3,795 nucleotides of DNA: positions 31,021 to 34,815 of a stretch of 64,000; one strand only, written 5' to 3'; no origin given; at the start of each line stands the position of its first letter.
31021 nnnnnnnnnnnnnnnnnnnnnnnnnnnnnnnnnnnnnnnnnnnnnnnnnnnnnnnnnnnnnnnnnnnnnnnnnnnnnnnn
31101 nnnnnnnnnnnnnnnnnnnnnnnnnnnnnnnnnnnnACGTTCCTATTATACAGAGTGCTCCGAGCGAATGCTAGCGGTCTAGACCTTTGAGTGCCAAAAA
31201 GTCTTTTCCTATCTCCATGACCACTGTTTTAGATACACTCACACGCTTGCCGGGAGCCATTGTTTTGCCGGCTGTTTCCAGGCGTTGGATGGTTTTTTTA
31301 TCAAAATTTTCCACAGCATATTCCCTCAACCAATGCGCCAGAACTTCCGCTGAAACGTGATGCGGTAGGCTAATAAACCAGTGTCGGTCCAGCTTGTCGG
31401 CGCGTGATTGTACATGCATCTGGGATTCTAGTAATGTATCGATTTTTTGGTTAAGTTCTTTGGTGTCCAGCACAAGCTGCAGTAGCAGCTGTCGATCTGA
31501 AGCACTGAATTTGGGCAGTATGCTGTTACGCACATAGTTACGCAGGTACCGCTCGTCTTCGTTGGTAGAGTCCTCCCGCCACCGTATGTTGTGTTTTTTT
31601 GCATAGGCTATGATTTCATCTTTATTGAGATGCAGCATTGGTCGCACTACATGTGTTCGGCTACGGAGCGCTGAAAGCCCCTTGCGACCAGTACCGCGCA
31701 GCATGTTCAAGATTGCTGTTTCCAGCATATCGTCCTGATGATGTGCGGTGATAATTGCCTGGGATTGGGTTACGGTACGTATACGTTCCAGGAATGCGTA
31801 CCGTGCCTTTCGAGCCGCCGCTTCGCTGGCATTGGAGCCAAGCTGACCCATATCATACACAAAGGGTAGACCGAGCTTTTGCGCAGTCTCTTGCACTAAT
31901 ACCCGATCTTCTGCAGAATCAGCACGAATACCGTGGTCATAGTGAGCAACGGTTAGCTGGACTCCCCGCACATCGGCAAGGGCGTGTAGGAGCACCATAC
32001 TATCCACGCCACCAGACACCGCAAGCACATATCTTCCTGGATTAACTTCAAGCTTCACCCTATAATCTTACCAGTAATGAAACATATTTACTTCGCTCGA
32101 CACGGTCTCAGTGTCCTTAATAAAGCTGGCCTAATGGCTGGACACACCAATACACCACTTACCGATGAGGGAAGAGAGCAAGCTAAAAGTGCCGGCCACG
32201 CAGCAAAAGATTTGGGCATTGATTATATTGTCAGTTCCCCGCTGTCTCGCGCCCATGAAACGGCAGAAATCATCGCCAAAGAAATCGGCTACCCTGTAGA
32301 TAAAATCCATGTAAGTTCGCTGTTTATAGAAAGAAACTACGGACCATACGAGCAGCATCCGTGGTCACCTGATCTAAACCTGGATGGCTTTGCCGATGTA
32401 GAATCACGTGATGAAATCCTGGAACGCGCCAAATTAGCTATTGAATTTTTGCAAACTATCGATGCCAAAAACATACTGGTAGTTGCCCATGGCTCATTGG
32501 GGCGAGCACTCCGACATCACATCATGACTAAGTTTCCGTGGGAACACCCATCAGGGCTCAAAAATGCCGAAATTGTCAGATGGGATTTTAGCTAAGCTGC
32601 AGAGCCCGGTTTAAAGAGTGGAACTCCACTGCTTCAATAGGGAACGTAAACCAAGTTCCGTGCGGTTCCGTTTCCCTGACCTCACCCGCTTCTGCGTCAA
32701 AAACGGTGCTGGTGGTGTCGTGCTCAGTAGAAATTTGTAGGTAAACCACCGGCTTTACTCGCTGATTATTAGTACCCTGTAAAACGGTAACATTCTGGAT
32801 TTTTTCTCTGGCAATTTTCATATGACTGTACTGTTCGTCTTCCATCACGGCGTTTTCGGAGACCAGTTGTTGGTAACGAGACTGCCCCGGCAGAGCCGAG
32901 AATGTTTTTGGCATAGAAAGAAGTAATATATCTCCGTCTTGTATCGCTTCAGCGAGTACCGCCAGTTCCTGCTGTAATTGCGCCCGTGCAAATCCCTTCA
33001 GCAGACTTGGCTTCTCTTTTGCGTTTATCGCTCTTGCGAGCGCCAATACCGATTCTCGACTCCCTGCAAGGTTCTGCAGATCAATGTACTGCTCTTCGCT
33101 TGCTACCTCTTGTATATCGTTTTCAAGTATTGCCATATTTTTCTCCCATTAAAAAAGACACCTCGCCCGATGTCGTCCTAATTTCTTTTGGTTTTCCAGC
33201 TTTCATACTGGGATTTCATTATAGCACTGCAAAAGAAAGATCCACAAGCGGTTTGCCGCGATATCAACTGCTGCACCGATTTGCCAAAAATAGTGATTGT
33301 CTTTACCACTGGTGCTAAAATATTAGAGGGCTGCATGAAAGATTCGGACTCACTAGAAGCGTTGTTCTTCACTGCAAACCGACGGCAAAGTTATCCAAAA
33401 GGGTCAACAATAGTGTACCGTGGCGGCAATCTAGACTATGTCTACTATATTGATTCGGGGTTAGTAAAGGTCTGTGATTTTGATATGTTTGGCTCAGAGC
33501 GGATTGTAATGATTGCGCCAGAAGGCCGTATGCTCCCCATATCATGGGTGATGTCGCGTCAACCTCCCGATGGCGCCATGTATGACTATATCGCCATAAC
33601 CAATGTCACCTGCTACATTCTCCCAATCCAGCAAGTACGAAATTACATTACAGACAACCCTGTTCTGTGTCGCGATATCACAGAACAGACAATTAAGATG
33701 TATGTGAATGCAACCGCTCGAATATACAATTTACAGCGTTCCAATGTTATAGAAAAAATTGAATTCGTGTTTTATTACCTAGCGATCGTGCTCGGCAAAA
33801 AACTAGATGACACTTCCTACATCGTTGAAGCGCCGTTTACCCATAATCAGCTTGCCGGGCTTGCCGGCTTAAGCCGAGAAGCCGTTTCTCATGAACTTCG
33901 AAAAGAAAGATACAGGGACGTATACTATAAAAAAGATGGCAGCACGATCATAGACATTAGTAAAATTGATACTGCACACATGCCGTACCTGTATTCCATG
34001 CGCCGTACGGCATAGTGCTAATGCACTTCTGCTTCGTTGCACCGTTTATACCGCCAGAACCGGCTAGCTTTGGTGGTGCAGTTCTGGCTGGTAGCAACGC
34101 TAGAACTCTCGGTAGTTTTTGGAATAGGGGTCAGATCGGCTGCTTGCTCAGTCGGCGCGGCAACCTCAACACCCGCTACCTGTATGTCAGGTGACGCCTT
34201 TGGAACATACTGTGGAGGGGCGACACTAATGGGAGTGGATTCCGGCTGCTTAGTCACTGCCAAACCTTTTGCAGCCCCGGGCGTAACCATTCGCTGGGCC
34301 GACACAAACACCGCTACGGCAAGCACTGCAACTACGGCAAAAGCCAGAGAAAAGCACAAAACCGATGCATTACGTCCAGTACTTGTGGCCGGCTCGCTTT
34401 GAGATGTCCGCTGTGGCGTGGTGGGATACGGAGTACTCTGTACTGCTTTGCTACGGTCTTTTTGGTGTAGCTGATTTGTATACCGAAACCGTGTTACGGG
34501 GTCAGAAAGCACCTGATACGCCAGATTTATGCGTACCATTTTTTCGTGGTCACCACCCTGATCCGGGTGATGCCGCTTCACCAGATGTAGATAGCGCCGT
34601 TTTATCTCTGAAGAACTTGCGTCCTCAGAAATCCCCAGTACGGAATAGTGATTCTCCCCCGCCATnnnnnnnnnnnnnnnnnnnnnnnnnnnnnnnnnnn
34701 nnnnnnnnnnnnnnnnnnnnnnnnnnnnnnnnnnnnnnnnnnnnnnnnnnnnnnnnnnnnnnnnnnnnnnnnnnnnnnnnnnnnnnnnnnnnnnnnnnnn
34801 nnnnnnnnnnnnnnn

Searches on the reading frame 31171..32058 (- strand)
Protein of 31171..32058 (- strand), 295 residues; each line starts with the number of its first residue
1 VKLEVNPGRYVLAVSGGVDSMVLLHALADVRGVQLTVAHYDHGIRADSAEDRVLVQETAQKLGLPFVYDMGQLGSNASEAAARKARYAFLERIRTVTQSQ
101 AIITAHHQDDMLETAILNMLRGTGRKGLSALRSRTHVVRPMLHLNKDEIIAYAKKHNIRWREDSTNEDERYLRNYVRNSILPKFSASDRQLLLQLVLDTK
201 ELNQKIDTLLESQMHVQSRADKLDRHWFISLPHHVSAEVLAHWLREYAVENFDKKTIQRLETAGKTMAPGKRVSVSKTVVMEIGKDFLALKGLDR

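Call 18: search_protein_families(library=pfam, proteins=[window:31171-32058:-], max_evalue=0.001)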
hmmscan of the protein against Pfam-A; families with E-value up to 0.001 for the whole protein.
window:31171-32058:- (295 aa): 2 families
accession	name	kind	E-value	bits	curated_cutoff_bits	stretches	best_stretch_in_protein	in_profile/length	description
PF01171.26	ATP_bind_3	-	1e-49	169.1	27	1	10-178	2-181/182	PP-loop family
PF01507.26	PAPS_reduct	-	0.00026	21.5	22.5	0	10-159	2-155/175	Phosphoadenosine phosphosulfate reductase domain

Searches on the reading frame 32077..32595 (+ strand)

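Call 18: search_protein_families(library=pfam, proteins=[window:32077-32595:+], max_evalue=0.001)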
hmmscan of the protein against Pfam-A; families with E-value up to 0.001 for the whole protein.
window:32077-32595:+ (172 aa): 1 family
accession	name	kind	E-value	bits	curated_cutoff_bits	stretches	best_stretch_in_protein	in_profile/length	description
PF00300.27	His_Phos_1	-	5.3e-32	111.5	21.7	1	4-168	1-178/194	Histidine phosphatase superfamily (branch 1)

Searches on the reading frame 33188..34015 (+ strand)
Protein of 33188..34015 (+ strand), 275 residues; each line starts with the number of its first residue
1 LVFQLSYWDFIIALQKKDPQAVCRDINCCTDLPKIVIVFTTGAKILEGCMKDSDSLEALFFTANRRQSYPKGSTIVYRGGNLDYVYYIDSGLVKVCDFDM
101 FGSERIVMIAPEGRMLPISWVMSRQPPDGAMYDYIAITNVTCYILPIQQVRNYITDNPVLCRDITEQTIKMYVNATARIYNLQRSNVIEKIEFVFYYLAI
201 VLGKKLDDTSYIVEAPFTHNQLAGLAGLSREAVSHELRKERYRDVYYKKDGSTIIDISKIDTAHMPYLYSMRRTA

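Call 18: search_protein_families(library=pfam, proteins=[window:33188-34015:+], max_evalue=0.001)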
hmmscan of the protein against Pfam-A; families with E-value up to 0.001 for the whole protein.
window:33188-34015:+ (275 aa): 2 families
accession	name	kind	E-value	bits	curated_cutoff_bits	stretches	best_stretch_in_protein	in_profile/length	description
PF00027.35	cNMP_binding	-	6.6e-08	32.9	27.5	1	67-155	2-87/89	Cyclic nucleotide-binding domain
PF13545.12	HTH_Crp_2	-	4.5e-05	23.8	27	1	211-257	17-64/70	Crp-like helix-turn-helix domain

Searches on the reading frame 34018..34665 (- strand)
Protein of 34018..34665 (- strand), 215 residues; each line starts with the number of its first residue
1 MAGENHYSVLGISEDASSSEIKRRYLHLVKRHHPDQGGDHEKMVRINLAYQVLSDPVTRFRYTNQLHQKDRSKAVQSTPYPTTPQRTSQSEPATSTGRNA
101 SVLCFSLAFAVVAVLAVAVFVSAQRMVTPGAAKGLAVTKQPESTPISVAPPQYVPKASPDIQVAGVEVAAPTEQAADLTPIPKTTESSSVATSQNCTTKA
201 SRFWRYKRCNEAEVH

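Call 18: search_protein_families(library=pfam, proteins=[window:34018-34665:-], max_evalue=0.001)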
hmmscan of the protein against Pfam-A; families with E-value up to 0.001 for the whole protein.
window:34018-34665:- (215 aa): 1 family
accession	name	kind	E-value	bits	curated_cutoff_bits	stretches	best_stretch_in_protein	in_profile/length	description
PF00226.36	DnaJ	-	2.6e-16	59.9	27.8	1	5-62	1-62/63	DnaJ domain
